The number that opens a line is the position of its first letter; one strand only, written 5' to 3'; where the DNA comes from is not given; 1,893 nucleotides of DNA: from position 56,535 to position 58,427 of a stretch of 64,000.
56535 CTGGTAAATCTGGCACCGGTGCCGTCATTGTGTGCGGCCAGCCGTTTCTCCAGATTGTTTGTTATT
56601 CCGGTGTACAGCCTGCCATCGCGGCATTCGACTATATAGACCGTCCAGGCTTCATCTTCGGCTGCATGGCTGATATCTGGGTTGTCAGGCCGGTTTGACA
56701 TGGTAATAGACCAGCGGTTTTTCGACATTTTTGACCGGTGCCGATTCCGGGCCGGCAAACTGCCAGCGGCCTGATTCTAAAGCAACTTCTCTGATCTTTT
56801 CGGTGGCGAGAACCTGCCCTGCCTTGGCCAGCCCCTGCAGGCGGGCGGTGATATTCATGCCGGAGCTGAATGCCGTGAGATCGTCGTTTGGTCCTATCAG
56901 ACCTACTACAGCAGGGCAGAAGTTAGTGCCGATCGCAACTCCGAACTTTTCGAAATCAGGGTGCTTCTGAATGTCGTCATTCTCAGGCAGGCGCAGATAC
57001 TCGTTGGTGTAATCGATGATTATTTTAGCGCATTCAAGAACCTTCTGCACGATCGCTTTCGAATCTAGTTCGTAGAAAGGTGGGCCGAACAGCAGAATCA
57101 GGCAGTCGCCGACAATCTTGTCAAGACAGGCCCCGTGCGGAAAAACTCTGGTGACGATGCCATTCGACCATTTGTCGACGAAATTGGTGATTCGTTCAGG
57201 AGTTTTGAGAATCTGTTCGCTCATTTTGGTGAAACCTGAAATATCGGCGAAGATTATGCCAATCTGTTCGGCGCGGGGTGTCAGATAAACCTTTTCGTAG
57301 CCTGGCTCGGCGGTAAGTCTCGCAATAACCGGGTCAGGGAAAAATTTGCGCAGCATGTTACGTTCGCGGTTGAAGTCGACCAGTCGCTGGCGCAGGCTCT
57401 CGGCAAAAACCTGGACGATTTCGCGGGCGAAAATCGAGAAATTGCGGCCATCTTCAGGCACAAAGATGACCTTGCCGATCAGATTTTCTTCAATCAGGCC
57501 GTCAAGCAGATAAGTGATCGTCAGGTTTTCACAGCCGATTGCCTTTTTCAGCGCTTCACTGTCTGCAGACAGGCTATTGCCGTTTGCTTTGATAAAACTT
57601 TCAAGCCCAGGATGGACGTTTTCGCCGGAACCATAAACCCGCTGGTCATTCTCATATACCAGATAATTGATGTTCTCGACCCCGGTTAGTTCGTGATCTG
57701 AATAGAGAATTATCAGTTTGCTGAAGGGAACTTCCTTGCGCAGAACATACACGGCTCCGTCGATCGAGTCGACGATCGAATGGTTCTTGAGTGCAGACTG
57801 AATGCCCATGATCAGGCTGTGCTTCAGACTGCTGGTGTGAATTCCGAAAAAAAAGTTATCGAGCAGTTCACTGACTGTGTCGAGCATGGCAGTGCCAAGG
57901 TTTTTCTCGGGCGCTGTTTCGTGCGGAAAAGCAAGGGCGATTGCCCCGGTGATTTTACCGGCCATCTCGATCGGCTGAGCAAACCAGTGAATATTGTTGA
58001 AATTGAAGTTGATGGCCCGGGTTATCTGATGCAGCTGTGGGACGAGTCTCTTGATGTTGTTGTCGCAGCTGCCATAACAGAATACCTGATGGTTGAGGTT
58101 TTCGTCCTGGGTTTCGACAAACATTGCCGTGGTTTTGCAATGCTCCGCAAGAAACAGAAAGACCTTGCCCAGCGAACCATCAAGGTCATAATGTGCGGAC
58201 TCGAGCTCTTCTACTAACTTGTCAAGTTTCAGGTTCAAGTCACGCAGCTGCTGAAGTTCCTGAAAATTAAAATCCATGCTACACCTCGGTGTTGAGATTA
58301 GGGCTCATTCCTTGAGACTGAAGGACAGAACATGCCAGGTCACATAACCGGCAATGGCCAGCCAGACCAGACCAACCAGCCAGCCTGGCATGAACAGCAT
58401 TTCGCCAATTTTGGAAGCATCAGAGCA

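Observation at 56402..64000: Co-directional tight operon: giant pilin-containing protein, M50B-like intramembrane metalloprotease, GAF-adenylate cyclase, GIY-YIG protein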

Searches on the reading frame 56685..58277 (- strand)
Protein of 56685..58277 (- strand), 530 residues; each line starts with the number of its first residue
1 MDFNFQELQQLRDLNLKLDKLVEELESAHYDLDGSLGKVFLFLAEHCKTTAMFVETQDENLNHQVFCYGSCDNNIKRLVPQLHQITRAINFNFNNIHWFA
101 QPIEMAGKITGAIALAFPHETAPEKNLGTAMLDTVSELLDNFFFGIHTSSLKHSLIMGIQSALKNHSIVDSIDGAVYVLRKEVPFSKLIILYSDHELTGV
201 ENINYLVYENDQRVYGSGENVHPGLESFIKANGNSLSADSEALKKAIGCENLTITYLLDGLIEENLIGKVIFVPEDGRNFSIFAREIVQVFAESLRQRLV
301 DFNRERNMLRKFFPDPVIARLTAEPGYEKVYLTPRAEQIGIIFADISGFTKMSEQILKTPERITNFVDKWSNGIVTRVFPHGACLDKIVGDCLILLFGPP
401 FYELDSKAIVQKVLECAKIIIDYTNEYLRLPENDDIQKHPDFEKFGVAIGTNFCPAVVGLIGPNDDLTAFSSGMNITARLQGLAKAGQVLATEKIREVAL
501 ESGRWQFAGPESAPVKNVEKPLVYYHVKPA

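Call 6: search_protein_families(library=pfam, proteins=[window:56685-58277:-], max_evalue=0.01)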
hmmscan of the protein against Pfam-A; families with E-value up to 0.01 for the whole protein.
window:56685-58277:- (530 aa): 1 family
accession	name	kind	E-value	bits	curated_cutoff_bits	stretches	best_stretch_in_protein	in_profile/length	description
PF00211.25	Guanylate_cyc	-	8.1e-10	39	21.9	1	335-516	5-171/183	Adenylate and Guanylate cyclase catalytic domain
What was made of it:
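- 56685..57275 (-): Class III nucleotidyl cyclase catalytic domain (residues 335-530), including the stop codon. PF00211 (call 6).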

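Call 7: search_protein_families(library=ncbifam, proteins=[window:56685-58277:-], max_evalue=1)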
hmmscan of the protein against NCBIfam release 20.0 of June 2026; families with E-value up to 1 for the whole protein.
window:56685-58277:- (530 aa): 0 families

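Call 11: find_encoding_contigs(protein=window:56685-58277:-, flank=10000, max_places=6)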
Protein window:56685-58277:- (530 aa): 1 contig read that carries it; 1 place shown.
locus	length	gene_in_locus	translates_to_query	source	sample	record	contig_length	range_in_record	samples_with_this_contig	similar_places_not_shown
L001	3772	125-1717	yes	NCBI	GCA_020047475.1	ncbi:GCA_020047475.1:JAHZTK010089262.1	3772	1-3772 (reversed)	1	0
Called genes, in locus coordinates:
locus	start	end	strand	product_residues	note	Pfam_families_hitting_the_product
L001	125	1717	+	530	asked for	PF00211:Guanylate_cyc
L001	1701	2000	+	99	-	PF01541:GIY-YIG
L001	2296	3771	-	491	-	?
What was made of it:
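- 56402..56701 (-): Small GIY-YIG protein (99 aa). Its start overlaps the end of the cyclase gene by 17 nt. Gene call of 99 aa (call 11).
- Checked: GIY-YIG occupies 56402-56701 (99 aa, the length called in GCA_020047475.1, call 11).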

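Call 42: search_solved_structures(query=A4, max_evalue=1)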
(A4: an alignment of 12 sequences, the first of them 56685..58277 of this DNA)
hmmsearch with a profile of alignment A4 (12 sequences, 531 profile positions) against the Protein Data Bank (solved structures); distinct sequences matched with E-value up to 1: 27.
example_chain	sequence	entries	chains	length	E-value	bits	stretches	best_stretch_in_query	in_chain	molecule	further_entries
1wc1_A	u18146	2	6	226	4.5e-17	65.1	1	329-499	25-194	ADENYLATE CYCLASE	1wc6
1wc0_A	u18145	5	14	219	1.2e-16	63.7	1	332-499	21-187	ADENYLATE CYCLASE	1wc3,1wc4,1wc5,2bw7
3r5g_A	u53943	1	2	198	1.2e-15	60.4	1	332-528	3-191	CyaB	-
6fht_A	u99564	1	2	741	1.5e-11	46.9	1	291-527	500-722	Bacteriophytochrome,Adenylate cyclase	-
8sl3_A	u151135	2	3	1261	4e-09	38.9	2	430-525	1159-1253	Adenylate cyclase type 5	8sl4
2w01_A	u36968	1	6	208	2.6e-08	36.2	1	338-527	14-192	ADENYLATE CYCLASE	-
8buz_A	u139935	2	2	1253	2.4e-07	33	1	324-405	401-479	Adenylate cyclase type 8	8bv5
1azs_A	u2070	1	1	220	0.0014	20.6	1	323-407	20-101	VC1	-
1cjk_A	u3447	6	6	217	0.0014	20.6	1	323-407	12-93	ADENYLATE CYCLASE, TYPE V | TYPE V ADENYLYL CYCLASE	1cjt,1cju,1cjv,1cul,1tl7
1cs4_A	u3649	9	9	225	0.0015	20.5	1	323-407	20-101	TYPE V ADENYLATE CYCLASE | Adenylate cyclase, type V | Adenylate cyclase type 5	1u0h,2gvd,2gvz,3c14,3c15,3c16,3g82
1cul_B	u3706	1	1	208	0.0017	20.3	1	434-502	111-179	TYPE II ADENYLYL CYCLASE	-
1azs_B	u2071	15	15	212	0.0017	20.3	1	434-502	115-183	IIC2 | ADENYLATE CYCLASE, TYPE II | TYPE II ADENYLATE CYCLASE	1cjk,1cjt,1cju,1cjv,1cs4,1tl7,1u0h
1ab8_A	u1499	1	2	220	0.0019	20.1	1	434-502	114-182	ADENYLYL CYCLASE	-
7pd4_A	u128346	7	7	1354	0.0026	19.7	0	335-355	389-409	Adenylate cyclase 9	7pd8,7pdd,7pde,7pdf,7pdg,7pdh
6r4o_A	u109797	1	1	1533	0.0035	19.3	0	335-355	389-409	Adenylate cyclase 9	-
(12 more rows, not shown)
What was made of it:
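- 56685..57275 (-): PDB profile hits to CyaC and CyaB (call 42).
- On Class III nucleotidyl cyclase (PF00211): The PDB profile hits CyaC at E 4.5e-17 (call 42).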

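Call 51: find_homologous_proteins(query=window:56685-58277:-)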
Query window:56685-58277:- (530 aa): 386 proteins with E <= 0.001 among 8000 candidates; the best 120 are listed.
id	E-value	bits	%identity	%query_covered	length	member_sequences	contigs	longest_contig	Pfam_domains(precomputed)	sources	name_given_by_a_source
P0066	0.0e+0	1136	93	100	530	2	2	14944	PF00211.26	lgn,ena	-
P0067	5.6e-298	1007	82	100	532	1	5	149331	PF00211.26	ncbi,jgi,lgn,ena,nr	ncbi:MAG TPA: adenylate/guanylate cyclase domain-containing protein [Candidatus Rifleibacterium sp.]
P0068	5.1e-293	990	81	100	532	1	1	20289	PF00211.26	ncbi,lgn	-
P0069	1.1e-291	986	80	100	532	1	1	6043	PF00211.26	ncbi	-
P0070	7.7e-291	983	81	100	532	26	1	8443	PF00211.26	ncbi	-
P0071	2.2e-283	959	79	100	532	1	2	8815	PF00211.26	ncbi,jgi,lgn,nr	ncbi:MAG: adenylate/guanylate cyclase domain-containing protein [Candidatus Riflebacteria bacterium]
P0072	3.1e-272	922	75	100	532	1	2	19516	PF00211.26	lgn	-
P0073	8.0e-258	874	73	99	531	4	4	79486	PF00211.26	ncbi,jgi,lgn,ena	-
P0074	1.0e-252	857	72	100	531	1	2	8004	PF00211.26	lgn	-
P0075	6.1e-243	825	69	99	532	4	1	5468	PF00211.26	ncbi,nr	ncbi:MAG: adenylate/guanylate cyclase domain-containing protein [Candidatus Riflebacteria bacterium]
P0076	3.9e-231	786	66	99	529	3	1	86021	PF00211.26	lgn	-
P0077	1.6e-229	781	65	99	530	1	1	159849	PF00211.26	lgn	-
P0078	2.0e-229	781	65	99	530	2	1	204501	PF00211.26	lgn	-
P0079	3.1e-229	780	65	100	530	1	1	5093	PF00211.26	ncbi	-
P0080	7.6e-228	775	64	100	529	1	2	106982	PF00211.26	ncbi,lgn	ncbi:MAG: hypothetical protein Kow0029_17410 [Candidatus Rifleibacteriota bacterium]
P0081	1.6e-227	774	65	99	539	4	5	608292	PF00211.26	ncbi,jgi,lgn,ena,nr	ncbi:MAG: hypothetical protein CVV41_01360 [Candidatus Riflebacteria bacterium HGW-Riflebacteria-1]|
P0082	2.0e-226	771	65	99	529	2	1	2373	PF00211.26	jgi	-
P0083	7.5e-225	766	64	100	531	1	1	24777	PF00211.26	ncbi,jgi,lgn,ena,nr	ncbi:MAG: adenylate/guanylate cyclase domain-containing protein [Candidatus Riflebacteria bacterium]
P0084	8.5e-224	762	64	99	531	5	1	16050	PF00211.26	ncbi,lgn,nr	ncbi:MAG: adenylate cyclase [Clostridiales bacterium]|nr:adenylate cyclase [Clostridiales bacterium]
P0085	3.2e-223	760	63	100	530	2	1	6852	PF00211.26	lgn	-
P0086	7.6e-222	756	63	100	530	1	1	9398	PF00211.26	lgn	-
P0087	1.4e-221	755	63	99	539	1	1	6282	PF00211.26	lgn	-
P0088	6.9e-221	752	63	99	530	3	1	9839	PF00211.26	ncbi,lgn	ncbi:MAG: adenylate/guanylate cyclase domain-containing protein [Candidatus Rifleibacteriota bacteri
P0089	4.3e-220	750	63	99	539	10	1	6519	PF00211.26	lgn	-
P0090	1.1e-219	748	64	96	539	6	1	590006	PF00211.26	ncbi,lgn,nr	ncbi:MAG: hypothetical protein GQF41_0001 [Candidatus Rifleibacterium amylolyticum]|nr:MAG: hypothet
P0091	1.2e-217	742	62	99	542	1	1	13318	PF00211.26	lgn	-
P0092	2.5e-216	737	62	100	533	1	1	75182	PF00211.26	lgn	-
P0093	5.4e-216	736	62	100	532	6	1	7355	PF00211.26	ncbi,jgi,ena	-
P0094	1.1e-212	725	62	100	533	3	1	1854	PF00211.26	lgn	-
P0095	1.1e-209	716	68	89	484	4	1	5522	PF00211.26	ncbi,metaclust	ncbi:MAG: hypothetical protein A2W80_04570, partial [Candidatus Riflebacteria bacterium GWC2_50_8]|m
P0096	1.8e-206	705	60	99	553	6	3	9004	PF00211.26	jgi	jgi:class 3 adenylate cyclase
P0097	2.2e-203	695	59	100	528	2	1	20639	PF00211.26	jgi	jgi:class 3 adenylate cyclase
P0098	3.2e-201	688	58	99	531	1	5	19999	PF00211.26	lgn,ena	-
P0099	1.4e-200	685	58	100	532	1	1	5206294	PF00211.26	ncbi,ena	-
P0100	5.6e-195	667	57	100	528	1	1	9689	PF00211.26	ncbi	ncbi:MAG: adenylate/guanylate cyclase domain-containing protein [Candidatus Rifleibacteriota bacteri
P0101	1.9e-179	616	55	92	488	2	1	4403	PF00211.26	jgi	jgi:class 3 adenylate cyclase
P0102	2.9e-165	569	68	70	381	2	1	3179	PF00211.26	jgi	jgi:class 3 adenylate cyclase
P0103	5.3e-160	552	65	70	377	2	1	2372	PF00211.26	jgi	jgi:class 3 adenylate cyclase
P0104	8.0e-159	548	46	99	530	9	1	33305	PF00211.26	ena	-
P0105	1.1e-158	547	47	99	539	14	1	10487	PF00211.26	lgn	-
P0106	3.3e-157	542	47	99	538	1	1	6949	PF00211.26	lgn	-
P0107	1.2e-156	540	47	99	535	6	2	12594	PF00211.26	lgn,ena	-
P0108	2.2e-155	536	45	99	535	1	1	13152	PF00211.26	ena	-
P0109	1.2e-154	534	47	99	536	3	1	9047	PF00211.26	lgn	-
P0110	4.5e-148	512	45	99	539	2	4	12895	PF00211.26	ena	-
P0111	8.1e-147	508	44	99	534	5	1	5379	PF00211.26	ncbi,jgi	jgi:class 3 adenylate cyclase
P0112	1.5e-145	504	44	100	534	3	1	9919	PF00211.26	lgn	-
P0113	3.0e-144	500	65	64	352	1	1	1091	PF00211.26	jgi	-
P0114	7.7e-144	498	45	99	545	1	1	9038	PF00211.26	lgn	-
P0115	2.1e-143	497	44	99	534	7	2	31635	PF00211.26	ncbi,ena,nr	ncbi:MAG: adenylate/guanylate cyclase domain-containing protein [Candidatus Riflebacteria bacterium]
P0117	2.6e-140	487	44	96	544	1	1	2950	PF00211.26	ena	-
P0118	3.0e-140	486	45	97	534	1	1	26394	PF00211.26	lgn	-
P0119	4.0e-140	486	42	99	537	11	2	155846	PF00211.26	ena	-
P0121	1.8e-138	481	45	97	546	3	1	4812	PF00211.26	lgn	-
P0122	2.2e-138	480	44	96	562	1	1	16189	PF00211.26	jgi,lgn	jgi:class 3 adenylate cyclase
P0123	4.3e-138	479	45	97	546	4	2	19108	PF00211.26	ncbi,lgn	-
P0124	6.3e-137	475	45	98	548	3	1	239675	PF00211.26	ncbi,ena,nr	ncbi:MAG: adenylate/guanylate cyclase domain-containing protein [Candidatus Riflebacteria bacterium]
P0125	1.1e-136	475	44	98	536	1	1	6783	PF00211.26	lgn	-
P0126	1.4e-136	474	44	98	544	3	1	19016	PF00211.26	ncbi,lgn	ncbi:MAG TPA: adenylate/guanylate cyclase domain-containing protein [Candidatus Ozemobacteraceae bac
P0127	1.3e-135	471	44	97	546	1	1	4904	PF00211.26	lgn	-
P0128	3.7e-135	470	44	97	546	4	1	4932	PF00211.26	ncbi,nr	ncbi:adenylate/guanylate cyclase domain-containing protein [Candidatus Ozemobacteraceae bacterium]|n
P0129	1.8e-134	467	44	97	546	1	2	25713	PF00211.26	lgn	-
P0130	8.2e-134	465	43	96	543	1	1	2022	PF00211.26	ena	-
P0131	2.8e-132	460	43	96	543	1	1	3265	PF00211.26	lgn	-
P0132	2.7e-131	457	42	98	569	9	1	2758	PF00211.26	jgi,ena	-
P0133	9.1e-130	452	42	99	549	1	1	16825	PF00211.26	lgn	-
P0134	4.4e-129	450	42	99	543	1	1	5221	PF00211.26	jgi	-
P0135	1.2e-128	448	42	96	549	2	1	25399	PF00211.26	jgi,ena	-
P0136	3.8e-128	446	40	99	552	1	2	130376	PF00211.26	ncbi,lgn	-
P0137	4.9e-128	446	42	99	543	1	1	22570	PF00211.26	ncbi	-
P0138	8.3e-127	442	42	96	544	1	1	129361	PF00211.26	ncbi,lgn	ncbi:MAG: adenylate/guanylate cyclase domain-containing protein [Candidatus Ozemobacteraceae bacteri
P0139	1.1e-124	435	40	99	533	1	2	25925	PF00211.26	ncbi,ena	-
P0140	6.1e-124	433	41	99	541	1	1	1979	PF00211.26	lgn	-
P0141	4.7e-120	420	41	99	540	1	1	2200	PF00211.26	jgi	jgi:adenylate cyclase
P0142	2.9e-119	417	40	100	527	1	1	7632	PF00211.26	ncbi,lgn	-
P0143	4.3e-117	410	39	100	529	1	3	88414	PF00211.26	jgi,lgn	jgi:adenylate cyclase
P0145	1.4e-115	405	41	99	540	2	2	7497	PF00211.26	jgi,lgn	-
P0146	2.0e-115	404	42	97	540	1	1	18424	PF00211.26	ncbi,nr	ncbi:MAG: adenylate/guanylate cyclase domain-containing protein [Deltaproteobacteria bacterium]|nr:a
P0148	6.4e-107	376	37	97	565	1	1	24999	PF00211.26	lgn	-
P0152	2.0e-90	322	38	98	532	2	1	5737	PF00211.26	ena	-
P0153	1.6e-89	319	36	98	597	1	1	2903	PF00211.26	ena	-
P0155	5.4e-84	301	35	97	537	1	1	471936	PF00211.26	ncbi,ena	-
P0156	4.2e-83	298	35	99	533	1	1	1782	PF00211.26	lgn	-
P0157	9.7e-83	297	36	96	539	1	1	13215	PF00211.26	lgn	-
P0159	7.4e-82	294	36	95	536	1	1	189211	PF00211.26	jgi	jgi:adenylate cyclase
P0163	7.9e-80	287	34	99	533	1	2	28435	PF00211.26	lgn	-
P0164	1.1e-79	287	34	98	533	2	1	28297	PF00211.26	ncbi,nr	ncbi:MAG: adenylate/guanylate cyclase domain-containing protein [Myxococcaceae bacterium]|nr:adenyla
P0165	7.5e-79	284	33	99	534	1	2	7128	PF00211.26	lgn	-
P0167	2.4e-78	282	34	99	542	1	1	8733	PF00211.26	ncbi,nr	ncbi:MAG: adenylate/guanylate cyclase domain-containing protein [Holophaga sp.]|nr:adenylate/guanyla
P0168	2.5e-78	282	34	99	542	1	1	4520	PF00211.26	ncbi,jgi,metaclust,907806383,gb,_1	metaclust:\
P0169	2.8e-78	282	33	99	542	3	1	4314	PF00211.26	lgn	-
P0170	6.4e-78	281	34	99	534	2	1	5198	PF00211.26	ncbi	-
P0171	7.7e-78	280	35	99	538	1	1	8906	PF00211.26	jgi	jgi:class 3 adenylate cyclase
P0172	1.3e-77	280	34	98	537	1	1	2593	PF00211.26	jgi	-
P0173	1.4e-77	280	34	100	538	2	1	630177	PF00211.26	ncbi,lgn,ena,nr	ncbi:MAG: hypothetical protein H6725_16470 [Sandaracinaceae bacterium]|nr:hypothetical protein [Sand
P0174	3.9e-77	278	35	98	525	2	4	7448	PF00211.26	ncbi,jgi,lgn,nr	ncbi:MAG TPA: adenylate/guanylate cyclase domain-containing protein [Polyangiaceae bacterium]|nr:ade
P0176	8.6e-77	277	33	98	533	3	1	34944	PF00211.26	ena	-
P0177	1.0e-76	277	34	97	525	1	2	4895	PF00211.26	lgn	-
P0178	1.4e-76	276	32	98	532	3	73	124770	PF00211.26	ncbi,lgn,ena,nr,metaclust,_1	ncbi:MAG TPA: adenylate/guanylate cyclase domain-containing protein [Polyangiaceae bacterium LLY-WYZ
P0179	1.7e-76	276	33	99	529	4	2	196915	PF00211.26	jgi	jgi:class 3 adenylate cyclase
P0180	2.3e-76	276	34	100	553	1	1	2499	PF00211.26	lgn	-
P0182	3.8e-76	275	35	91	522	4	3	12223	PF00211.26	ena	-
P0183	4.3e-76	275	31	98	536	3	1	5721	PF00211.26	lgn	-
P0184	6.0e-76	274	32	98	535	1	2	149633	PF00211.26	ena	-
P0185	6.4e-76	274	34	99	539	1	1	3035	PF00211.26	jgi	jgi:adenylate cyclase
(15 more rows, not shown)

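Call 60: find_encoding_contigs(protein=P0173, flank=8000, max_places=1)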
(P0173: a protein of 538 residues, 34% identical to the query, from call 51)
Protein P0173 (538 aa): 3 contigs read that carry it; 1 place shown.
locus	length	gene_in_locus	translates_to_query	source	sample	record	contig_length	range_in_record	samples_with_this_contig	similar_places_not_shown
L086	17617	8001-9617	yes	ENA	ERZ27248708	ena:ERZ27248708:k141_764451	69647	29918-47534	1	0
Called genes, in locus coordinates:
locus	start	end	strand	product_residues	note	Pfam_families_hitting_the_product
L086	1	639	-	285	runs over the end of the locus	PF02668:TauD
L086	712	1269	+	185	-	PF00578:AhpC-TSA, PF08534:Redoxin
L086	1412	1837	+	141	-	-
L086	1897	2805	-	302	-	-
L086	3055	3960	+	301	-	PF13452:FAS1_DH_region (faint), PF01575:MaoC_dehydratas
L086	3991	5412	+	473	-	PF00106:adh_short, PF08659:KR, PF13561:adh_short_C2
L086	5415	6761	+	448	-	PF00108:Thiolase_N, PF00109:ketoacyl-synt, PF02803:Thiolase_C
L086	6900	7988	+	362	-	PF00481:PP2C, PF13672:PP2C_2, PF07228:SpoIIE (weak)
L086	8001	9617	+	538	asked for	PF00211:Guanylate_cyc (weak)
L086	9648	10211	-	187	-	-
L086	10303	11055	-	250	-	-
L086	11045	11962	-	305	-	-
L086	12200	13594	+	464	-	-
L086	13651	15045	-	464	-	PF00654:Voltage_CLC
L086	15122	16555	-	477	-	PF01425:Amidase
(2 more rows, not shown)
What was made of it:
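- The same cyclase family sits next to a PP2C phosphatase in a Sandaracinaceae genome (call 60).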

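Call 61: find_encoding_contigs(protein=P0124, flank=8000, max_places=1)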
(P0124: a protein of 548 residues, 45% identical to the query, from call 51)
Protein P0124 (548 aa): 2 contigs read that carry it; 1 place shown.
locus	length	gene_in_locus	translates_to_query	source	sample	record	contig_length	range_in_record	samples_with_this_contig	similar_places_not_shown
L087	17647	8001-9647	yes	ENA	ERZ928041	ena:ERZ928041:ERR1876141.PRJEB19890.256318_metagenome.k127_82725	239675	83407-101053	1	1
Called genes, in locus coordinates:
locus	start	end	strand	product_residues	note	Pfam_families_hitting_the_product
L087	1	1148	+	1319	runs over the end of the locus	PF05226:CHASE2, PF13620:CarboxypepD_reg, PF00211:Guanylate_cyc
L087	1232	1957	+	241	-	-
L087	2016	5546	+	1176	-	PF12795:MscS_porin, PF12794:MscS_TM, PF00924:MS_channel_2nd, PF21082:MS_channel_3rd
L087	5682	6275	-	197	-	PF09335:VTT_dom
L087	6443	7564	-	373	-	PF00482:T2SSF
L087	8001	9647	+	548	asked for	PF00211:Guanylate_cyc (weak)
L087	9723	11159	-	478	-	PF23545:Zn_ribbon_HMPTM, PF04055:Radical_SAM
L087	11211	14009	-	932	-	PF00672:HAMP, PF07228:SpoIIE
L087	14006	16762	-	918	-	PF00672:HAMP (weak), PF07228:SpoIIE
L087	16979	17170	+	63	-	-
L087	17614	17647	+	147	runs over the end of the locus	-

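Call 62: predict_structure(alignment_id=A5)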
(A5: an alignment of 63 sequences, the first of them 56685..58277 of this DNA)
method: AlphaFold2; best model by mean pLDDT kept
length: 530 residues; sequences in the alignment: 63
mean_pLDDT: 90.3   pTM: 0.76
mean pLDDT of the five models: 90.3, 89.3, 88.6, 88.4, 88.4
residues with pLDDT >= 90: 354; 70-90: 163; 50-70: 13; < 50: 0
segments of 3 or more residues with pLDDT < 50: none
pLDDT, mean of each block of 10 residues (from residue 1): 87 96 92 94 95 92 91 83 88 92 85 94 92 93 88 93 87 94 93 78 90 88 85 72 82 87 83 89 92 93 89 90 89 95 96 93 94 94 94 96 95 97 96 95 95 96 89 93 95 93 87 76 85
secondary structure, 60 per line:
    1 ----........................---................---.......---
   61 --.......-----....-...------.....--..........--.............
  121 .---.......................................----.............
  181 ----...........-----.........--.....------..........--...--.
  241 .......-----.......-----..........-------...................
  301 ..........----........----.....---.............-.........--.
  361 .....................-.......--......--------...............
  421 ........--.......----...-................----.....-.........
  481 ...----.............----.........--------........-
elements in order: H5-28 H32-47 E51-57 E63-69 H75-78 E89-93 E96-105 E108-118 H125-163 H168-180 E185-195 E201-209 E212-216 H223-232 H240-247 E253-259 E265-274 H282-310 H315-322 H327-331 E335-347 H349-357 H360-381 E383-389 E392-397 H406-428 H431-437 E446-461 E466-470 H472-483 E488-492 H493-500 E505-513 E522-529
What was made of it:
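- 57348..58277 (-): Cyclase N-terminal region: two alpha/beta sensor-like (GAF/PAS-like) domains joined by long helices (residues 1-310). AlphaFold pLDDT 90 (call 62).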
